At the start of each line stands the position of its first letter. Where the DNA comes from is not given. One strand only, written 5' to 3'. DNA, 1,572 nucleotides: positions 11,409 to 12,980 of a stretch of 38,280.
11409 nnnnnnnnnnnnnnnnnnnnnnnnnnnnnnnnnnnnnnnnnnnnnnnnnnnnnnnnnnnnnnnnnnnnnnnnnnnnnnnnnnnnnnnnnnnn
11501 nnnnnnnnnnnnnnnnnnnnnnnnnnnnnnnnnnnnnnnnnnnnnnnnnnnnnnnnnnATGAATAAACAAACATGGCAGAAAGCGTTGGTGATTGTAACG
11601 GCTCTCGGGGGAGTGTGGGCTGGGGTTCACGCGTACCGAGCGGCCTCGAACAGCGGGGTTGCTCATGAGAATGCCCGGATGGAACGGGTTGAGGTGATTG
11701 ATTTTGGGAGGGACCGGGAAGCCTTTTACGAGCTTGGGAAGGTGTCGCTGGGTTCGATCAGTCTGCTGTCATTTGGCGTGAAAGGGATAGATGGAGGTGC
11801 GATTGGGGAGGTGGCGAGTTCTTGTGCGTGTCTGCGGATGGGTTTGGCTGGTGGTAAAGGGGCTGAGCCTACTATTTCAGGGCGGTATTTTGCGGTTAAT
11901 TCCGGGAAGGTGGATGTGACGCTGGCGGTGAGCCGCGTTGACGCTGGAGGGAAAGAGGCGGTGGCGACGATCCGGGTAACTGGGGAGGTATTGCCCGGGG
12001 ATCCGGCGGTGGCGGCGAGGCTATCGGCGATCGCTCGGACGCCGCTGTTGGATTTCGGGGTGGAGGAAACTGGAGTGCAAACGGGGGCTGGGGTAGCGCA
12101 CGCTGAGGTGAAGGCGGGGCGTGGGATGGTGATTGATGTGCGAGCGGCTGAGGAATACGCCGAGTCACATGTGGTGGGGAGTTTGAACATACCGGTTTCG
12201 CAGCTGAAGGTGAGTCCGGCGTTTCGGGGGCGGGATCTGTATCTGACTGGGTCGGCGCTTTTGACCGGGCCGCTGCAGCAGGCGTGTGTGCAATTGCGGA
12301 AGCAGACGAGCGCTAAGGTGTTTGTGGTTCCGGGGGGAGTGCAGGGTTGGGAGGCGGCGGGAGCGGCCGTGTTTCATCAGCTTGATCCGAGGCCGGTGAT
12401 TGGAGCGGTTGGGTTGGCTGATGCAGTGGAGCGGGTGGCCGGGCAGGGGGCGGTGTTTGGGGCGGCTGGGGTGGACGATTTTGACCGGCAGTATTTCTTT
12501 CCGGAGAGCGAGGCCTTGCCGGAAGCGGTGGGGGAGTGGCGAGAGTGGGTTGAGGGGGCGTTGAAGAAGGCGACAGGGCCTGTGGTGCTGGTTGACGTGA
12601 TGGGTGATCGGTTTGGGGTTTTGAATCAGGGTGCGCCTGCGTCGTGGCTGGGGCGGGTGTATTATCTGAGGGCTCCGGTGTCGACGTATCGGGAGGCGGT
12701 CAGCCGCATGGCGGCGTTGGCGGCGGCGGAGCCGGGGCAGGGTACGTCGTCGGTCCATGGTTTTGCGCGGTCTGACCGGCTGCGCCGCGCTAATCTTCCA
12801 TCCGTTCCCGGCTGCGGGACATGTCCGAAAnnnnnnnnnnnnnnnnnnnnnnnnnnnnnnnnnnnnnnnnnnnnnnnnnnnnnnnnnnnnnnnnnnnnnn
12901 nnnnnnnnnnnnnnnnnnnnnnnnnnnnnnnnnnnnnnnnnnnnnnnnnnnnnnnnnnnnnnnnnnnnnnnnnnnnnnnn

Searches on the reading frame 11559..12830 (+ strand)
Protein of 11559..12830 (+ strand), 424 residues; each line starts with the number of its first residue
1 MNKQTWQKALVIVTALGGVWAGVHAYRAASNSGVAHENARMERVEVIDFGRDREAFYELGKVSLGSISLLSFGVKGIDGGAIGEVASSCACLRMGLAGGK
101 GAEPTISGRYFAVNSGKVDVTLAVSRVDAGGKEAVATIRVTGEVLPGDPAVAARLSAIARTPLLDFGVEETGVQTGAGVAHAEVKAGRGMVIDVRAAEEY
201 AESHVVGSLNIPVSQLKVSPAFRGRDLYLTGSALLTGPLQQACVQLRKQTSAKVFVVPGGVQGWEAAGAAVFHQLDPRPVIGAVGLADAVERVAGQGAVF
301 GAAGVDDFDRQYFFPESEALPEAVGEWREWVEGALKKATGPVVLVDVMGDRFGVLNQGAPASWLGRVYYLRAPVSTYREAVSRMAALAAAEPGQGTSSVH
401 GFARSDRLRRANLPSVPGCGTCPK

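Call 9: search_protein_families(library=pfam, proteins=[window:11559-12830:+], max_evalue=0.01)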
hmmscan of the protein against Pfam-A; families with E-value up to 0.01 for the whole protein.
window:11559-12830:+ (424 aa): 1 family
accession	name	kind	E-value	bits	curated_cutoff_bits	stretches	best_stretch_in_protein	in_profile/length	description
PF00581.25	Rhodanese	-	3.7e-06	27.7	22.2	1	183-266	8-101/102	Rhodanese-like domain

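Call 63: search_protein_families(library=pfam, proteins=[window:11559-12830:+], max_evalue=1)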
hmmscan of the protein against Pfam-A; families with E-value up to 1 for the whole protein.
window:11559-12830:+ (424 aa): 1 family
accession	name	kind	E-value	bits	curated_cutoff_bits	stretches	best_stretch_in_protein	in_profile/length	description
PF00581.25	Rhodanese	-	3.7e-06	27.7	22.2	1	183-266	8-101/102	Rhodanese-like domain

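Call 66: search_protein_families(library=ncbifam, proteins=[window:11559-12830:+], max_evalue=0.1)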
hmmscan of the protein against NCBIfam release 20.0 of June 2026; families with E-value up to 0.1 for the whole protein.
window:11559-12830:+ (424 aa): 6 families
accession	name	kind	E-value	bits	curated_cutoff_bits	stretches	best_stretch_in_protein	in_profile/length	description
NF008750.0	PRK11784.1-2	equivalog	0.00016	20.9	241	1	182-213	9-40/346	tRNA 2-selenouridine(34) synthase MnmH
NF006444.0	PRK08762.1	equivalog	0.00047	18.9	449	1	187-271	28-114/387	molybdopterin-synthase adenylyltransferase MoeB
NF008752.0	PRK11784.1-4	equivalog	0.0019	17.1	266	1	190-214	20-44/357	tRNA 2-selenouridine(34) synthase MnmH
TIGR03167.1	tRNA_sel_U_synt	equivalog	0.0037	16.7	219.75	1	190-213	4-27/311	tRNA 2-selenouridine(34) synthase MnmH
NF007627.0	PRK10287.1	equivalog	0.0048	17.1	102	1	191-217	23-49/104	thiosulfate sulfurtransferase PspE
TIGR02981.1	phageshock_pspE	exception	0.0092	16.3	126.3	1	191-217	21-47/101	thiosulfate sulfurtransferase PspE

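Call 77: search_protein_families(library=padloc, proteins=[window:11559-12830:+], max_evalue=0.01)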
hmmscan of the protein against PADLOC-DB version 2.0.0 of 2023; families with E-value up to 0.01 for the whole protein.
window:11559-12830:+ (424 aa): 0 families
